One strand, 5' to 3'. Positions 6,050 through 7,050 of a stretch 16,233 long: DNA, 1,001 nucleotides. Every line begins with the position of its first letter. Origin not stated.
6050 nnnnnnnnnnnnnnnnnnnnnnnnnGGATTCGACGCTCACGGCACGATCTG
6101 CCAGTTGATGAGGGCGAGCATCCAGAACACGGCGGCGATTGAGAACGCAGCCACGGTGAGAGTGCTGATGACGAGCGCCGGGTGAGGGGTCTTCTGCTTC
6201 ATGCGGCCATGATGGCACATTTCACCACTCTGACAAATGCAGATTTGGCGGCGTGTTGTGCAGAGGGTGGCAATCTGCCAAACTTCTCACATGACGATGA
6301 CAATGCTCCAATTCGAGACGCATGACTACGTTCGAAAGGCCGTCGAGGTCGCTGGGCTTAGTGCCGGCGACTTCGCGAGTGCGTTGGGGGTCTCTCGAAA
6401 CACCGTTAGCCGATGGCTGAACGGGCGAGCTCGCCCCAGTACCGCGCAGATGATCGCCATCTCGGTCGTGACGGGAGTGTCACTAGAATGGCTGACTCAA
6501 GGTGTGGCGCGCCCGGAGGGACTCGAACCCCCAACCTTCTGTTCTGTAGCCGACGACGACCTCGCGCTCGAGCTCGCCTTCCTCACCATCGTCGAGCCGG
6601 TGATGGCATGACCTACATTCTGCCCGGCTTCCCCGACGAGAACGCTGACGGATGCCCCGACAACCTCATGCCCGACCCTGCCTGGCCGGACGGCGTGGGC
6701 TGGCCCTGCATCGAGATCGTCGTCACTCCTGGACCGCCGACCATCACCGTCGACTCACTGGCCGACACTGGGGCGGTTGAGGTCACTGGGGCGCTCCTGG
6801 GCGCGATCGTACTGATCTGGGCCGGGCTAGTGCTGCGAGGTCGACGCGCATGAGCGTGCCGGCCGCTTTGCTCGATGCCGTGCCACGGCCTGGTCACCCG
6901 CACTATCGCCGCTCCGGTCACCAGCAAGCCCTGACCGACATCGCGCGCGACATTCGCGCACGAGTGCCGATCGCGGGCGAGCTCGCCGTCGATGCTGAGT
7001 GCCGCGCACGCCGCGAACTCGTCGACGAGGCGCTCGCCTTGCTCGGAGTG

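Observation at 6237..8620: attP (tRNA-Arg 3' fragment) embedded inside the repressor ORF: integration-dependent-immunity architecture in a 16-kb phage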

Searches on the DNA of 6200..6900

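Call 6: search_rna_families(source=window, start=6200, end=6900, threshold=evalue, max_evalue=10, show_alignments=3)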
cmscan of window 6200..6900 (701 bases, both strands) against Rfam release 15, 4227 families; matches with E-value up to 10: 3.
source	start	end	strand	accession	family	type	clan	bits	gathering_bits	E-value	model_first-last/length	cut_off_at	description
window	6825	6864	+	RF02020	mir-25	Gene; miRNA;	-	16.8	40.5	5.8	1-84/84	no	mir-25 microRNA precursor family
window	6507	6577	-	RF01852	tRNA-Sec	Gene; tRNA;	CL00001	15.9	47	3.3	1-91/91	no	Selenocysteine transfer RNA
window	6596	6629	+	RF00202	snoR66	Gene; snRNA; snoRNA; CD-box;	-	14.6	43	6.4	1-76/76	no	Small nucleolar RNA R66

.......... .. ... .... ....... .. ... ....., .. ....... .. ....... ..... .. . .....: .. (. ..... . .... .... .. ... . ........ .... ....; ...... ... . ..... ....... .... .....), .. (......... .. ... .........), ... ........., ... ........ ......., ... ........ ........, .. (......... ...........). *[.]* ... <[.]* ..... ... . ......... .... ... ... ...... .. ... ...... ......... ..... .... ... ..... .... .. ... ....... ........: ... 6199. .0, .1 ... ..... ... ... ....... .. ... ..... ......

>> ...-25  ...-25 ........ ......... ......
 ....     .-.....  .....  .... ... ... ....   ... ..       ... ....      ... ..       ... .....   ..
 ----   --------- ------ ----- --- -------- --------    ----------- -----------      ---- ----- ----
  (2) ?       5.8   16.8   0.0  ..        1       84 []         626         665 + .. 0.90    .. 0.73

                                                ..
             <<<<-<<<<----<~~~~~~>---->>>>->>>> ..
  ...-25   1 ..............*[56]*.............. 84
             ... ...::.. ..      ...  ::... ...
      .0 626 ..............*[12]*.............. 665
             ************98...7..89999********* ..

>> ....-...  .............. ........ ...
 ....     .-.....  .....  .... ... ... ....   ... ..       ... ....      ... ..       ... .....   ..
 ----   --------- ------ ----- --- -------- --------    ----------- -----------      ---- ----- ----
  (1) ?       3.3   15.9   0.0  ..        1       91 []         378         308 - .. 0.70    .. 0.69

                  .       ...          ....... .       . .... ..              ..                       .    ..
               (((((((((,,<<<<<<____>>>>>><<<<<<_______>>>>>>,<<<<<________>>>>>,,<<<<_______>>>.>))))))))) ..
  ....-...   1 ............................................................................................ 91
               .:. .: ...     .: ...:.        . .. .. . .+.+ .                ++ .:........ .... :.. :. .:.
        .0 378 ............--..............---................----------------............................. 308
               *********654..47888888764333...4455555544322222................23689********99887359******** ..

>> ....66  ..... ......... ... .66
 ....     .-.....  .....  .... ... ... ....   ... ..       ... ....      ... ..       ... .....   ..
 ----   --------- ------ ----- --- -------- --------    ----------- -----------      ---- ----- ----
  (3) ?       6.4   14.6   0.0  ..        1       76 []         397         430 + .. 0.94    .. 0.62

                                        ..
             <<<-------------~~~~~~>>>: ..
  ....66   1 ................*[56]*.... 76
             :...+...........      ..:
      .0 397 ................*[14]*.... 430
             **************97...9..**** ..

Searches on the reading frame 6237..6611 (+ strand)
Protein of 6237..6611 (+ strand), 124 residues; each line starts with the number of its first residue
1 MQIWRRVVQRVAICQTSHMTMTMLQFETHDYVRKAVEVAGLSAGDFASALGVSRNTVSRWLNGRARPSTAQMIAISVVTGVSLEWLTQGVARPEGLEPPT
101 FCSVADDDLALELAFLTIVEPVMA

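Call 7: search_protein_families(library=pfam, proteins=[window:6237-6611:+], max_evalue=0.01)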
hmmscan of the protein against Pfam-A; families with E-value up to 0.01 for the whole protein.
window:6237-6611:+ (124 aa): 10 families
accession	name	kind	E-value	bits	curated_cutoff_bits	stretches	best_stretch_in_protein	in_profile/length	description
PF01381.28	HTH_3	-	1.8e-12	47.5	23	1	39-86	8-55/55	Helix-turn-helix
PF13560.12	HTH_31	-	2.2e-09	37.9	27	1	36-82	10-57/64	Helix-turn-helix domain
PF07022.19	Phage_CI_repr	-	4e-09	37.1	22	1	31-89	2-60/65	Bacteriophage CI repressor helix-turn-helix domain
PF15943.11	YdaS_toxin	-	2.4e-05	24.5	30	1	33-80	2-48/65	Bacterial toxin YdaS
PF20432.4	Xre-like-HTH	-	0.00017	22.3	25.8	1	31-65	14-47/63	Antitoxin Xre-like helix-turn-helix domain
PF13384.12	HTH_23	-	0.0004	20.6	24.6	1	40-62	17-39/50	Homeodomain-like domain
PF13443.12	HTH_26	-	0.00068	20.3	22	1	40-83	10-54/63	Cro/C1-type HTH DNA-binding domain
PF00356.27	LacI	-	0.0011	19.2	27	1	45-67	4-26/46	Bacterial regulatory proteins, lacI family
PF12844.13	HTH_19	-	0.0017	18.7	30.2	1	37-90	9-62/64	Helix-turn-helix domain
PF13545.12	HTH_Crp_2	-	0.0081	16.5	27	0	39-62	21-44/70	Crp-like helix-turn-helix domain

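Call 9: find_homologous_proteins(query=window:6291-6608:+, max_evalue=0.001)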
Query seq(106 aa) (106 aa): 7 proteins with E <= 0.001 among 26 candidates.
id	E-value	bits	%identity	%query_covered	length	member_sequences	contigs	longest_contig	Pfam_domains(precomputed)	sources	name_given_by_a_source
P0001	2.4e-54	199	91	98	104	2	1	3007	PF01381.29,PF07022.20,PF13560.13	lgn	-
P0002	9.8e-42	159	80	96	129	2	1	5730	PF13384.13,PF01381.29,PF07022.20,PF13560.13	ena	-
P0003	5.7e-32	127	73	78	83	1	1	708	PF01381.29,PF07022.20,PF13560.13,PF13443.13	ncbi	-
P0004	8.9e-32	127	64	97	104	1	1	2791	PF01381.29,PF07022.20,PF13560.13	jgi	-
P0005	1.2e-16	78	43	95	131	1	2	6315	PF12844.14,PF13384.13,PF01381.29,PF13560.13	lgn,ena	-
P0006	3.9e-11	61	41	78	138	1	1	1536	PF12728.14,PF01381.29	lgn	-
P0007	4.1e-9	54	47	60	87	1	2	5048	PF12844.14,PF01381.29,PF07022.20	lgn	-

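Call 12: find_encoding_contigs(protein=P0003, flank=10000, max_places=10)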
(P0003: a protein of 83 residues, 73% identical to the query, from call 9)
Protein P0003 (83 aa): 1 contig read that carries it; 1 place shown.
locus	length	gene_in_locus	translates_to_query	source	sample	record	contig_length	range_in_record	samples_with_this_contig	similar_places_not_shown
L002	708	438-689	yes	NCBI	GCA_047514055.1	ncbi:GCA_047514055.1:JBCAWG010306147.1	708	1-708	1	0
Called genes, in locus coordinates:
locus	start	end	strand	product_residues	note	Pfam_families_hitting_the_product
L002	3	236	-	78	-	?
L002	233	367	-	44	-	-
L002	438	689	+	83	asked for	PF07022:Phage_CI_repr, PF13560:HTH_31 (weak), PF01381:HTH_3, PF13443:HTH_26 (weak)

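Call 46: find_encoding_contigs(protein=P0001, flank=10000)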
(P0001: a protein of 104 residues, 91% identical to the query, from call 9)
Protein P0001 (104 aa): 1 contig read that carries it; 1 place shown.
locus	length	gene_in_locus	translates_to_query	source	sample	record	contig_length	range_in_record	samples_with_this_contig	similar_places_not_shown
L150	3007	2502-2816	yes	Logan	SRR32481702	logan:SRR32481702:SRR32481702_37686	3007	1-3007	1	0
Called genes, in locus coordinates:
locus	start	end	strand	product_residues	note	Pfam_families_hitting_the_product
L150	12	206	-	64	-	-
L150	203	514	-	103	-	PF01844:HNH (weak)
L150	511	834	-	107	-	-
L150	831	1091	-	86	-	-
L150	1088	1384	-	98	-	-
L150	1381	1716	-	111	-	-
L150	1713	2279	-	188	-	PF13730:HTH_36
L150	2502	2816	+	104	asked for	PF07022:Phage_CI_repr, PF13560:HTH_31, PF01381:HTH_3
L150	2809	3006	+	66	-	?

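Call 47: find_encoding_contigs(protein=P0002, flank=10000)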
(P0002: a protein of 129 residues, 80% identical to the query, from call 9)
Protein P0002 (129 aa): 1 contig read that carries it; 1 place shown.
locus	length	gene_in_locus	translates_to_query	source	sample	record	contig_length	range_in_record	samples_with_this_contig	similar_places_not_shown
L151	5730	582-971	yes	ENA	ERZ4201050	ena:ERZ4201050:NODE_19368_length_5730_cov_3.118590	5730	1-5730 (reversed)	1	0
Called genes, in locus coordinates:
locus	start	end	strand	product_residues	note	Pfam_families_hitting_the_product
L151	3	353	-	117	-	?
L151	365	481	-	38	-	-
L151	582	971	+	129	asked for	PF07022:Phage_CI_repr, PF13560:HTH_31, PF01381:HTH_3, PF13384:HTH_23 (faint)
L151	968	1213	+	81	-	-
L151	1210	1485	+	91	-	-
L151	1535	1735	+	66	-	-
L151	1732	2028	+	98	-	-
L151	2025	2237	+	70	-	-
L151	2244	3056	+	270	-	PF00589:Phage_integrase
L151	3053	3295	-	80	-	-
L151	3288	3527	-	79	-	-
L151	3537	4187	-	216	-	PF01551:Peptidase_M23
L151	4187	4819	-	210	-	-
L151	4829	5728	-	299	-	?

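Call 48: find_encoding_contigs(protein=P0004, flank=10000)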
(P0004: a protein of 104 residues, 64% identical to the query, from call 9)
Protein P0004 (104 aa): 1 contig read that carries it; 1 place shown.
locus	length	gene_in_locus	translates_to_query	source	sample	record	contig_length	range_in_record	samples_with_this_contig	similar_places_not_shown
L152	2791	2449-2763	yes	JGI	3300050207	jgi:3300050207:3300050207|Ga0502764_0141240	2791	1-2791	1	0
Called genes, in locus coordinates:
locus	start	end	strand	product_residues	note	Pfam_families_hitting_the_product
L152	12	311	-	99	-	PF01844:HNH (weak)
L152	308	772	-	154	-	-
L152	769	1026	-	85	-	-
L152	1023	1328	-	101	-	-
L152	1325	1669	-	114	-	-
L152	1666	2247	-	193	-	PF13730:HTH_36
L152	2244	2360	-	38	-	-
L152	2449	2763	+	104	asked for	PF07022:Phage_CI_repr, PF13560:HTH_31 (weak), PF01381:HTH_3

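Call 51: search_protein_families(library=phrogs, proteins=[window:6291-6611:+], max_evalue=0.01)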
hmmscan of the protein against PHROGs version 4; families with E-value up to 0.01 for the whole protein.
window:6291-6611:+ (106 aa): 33 families (the best 25 are shown)
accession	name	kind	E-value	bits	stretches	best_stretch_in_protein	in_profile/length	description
phrog_2328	-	transcription regulation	3.6e-19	69.8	1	14-76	20-82/128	transcriptional repressor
phrog_8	-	transcription regulation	4.7e-12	47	1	12-78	164-225/346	transcriptional regulator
phrog_4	-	transcription regulation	7.1e-12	46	1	8-77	135-200/400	transcriptional repressor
phrog_3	-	transcription regulation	7.4e-10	40.2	1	1-75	80-154/430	transcriptional repressor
phrog_3037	-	transcription regulation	4.6e-09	37.4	1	12-72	29-78/189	transcriptional repressor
phrog_2967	-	transcription regulation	6.4e-09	36.7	1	12-72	13-73/225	transcriptional regulator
phrog_2104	-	unknown function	7.9e-08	33.4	1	14-61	44-91/103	-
phrog_2439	-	transcription regulation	5.9e-07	29.7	1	14-70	12-68/367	transcriptional regulator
phrog_35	-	transcription regulation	2.9e-06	28.5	1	2-64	70-129/181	transcriptional repressor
phrog_4836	-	transcription regulation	4.2e-06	27.5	1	12-72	78-138/194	CII-like regulator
phrog_1373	-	transcription regulation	4.6e-06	27.7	1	9-67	63-121/166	transcriptional regulator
phrog_4779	-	transcription regulation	9.2e-06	27.1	1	10-54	3-48/98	transcriptional regulator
phrog_4583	-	transcription regulation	2.1e-05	25.5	1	12-71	13-72/81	transcriptional repressor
phrog_409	-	transcription regulation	7.4e-05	24.3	1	14-62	17-62/127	transcriptional regulator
phrog_664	-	DNA, RNA and nucleotide metabolism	7.5e-05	23.7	1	20-54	98-132/210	DNA binding protein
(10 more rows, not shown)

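Call 73: predict_structure(alignment_id=A5)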
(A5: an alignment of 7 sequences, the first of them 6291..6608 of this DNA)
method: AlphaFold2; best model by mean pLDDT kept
length: 106 residues; sequences in the alignment: 7
mean_pLDDT: 71.3   pTM: 0.57
mean pLDDT of the five models: 71.3, 70.6, 68.6, 68.3, 68.0
residues with pLDDT >= 90: 24; 70-90: 39; 50-70: 13; < 50: 30
segments of 3 or more residues with pLDDT < 50: 1-4, 81-106
pLDDT, mean of each block of 10 residues (from residue 1): 57 85 89 92 90 90 83 57 43 46 37
secondary structure, 60 per line:
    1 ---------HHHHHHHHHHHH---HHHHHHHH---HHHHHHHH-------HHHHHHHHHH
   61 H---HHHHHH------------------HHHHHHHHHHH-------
elements in order: H10-21 H25-32 H36-43 H51-61 H65-70 H89-99

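Call 75: search_dna_similar(query=window:6291-6608:+, collection=phages, mode=protein, max_rows=25, max_evalue=0.001)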
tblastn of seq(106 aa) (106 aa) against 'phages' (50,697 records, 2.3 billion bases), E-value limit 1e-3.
Records with a match: 330; places in all: 330; records where one place covers at least 80% of the query: 35.
Best place of each record, by identity: <60% 330.
By first word of the organism name: Mycobacterium 163; Gordonia 52; Pseudomonas 44; Brevibacterium 32; Bacillus 11; Salmonella 10; Arthrobacter 6; Micromonospora 2; Bacteriophage 2; Microcystis 2; and 6 more.
By host as written in the record: Mycobacterium smegmatis mc2 155 91; Gordonia terrae 3612 43; Mycobacterium smegmatis mc#155 37; Brevibacterium aurantiacum SMQ-1335 32; Pseudomonas aeruginosa 25; - 11; Mycobacterium smegmatis mc2155 9; Arthrobacter globiformis B-2979 6; and 46 more.
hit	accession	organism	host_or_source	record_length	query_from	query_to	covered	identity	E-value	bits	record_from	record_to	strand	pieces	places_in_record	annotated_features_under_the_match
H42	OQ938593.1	Arthrobacter phage Berka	Arthrobacter globiformis B-2979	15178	7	75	65%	47.8%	4e-8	55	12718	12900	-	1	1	21: helix-turn-helix DNA binding protein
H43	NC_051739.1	Mycobacterium phage Purky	Mycobacterium smegmatis mc#155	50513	1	76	72%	42.9%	5e-12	66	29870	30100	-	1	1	38: transcriptional repressor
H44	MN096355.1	Mycobacterium phage Purky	Mycobacterium smegmatis mc#155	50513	1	76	72%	42.9%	5e-12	66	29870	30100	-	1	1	38: immunity repressor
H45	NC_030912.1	Gordonia phage McGonagall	Gordonia neofelifaecis NRRL 59395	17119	17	101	80%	37.2%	2e-5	47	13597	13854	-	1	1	19: transcriptional repressor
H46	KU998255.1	Gordonia phage McGonagall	Gordonia neofelifaecis NRRL 59395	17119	17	101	80%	37.2%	2e-5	47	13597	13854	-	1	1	19: immunity repressor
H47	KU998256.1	Gordonia phage Jeanie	Gordonia neofelifaecis NRRL 59395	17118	17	101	80%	37.2%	2e-5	47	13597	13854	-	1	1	19: immunity repressor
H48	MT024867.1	Arthrobacter phage BlueFeather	Arthrobacter globiformis B-2979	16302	6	72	63%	46.3%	3e-12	66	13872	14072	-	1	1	19: helix-turn-helix DNA binding domain protein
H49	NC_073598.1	Arthrobacter phage BlueFeather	Arthrobacter globiformis B-2979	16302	6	72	63%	46.3%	3e-12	66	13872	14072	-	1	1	19: helix-turn-helix DNA binding domain protein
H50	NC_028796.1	Mycobacterium phage Phayonce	Mycobacterium smegmatis mc2 155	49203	1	76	72%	40.3%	7e-11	62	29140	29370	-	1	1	33: transcriptional repressor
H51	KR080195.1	Mycobacterium phage Phayonce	Mycobacterium smegmatis mc2 155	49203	1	76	72%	40.3%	7e-11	62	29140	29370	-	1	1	33: immunity repressor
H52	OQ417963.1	Mycobacterium phage prophiT36-2a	Mycobacterium abscessus T36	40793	4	84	76%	37.5%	9e-11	62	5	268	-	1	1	immunity repressor; PROPHIT36-2_1; circularly permutated genome; the ...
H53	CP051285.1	Salmonella phage ST-32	Salmonella enterica subsp. enterica ...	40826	3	80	74%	38.3%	2e-7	53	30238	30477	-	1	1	record has no annotation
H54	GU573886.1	Salmonella phage ST160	Salmonella enterica serovar Typhimurium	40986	3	80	74%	38.3%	2e-7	53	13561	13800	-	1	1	c2: C2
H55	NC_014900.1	Salmonella phage ST160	Salmonella enterica serovar Typhimurium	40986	3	80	74%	38.3%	2e-7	53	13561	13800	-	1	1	c2: CI-like repressor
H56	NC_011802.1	Salmonella phage SE1 (in:P22virus)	Salmonella enterica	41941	3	80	74%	38.3%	2e-7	53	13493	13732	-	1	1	CI-like repressor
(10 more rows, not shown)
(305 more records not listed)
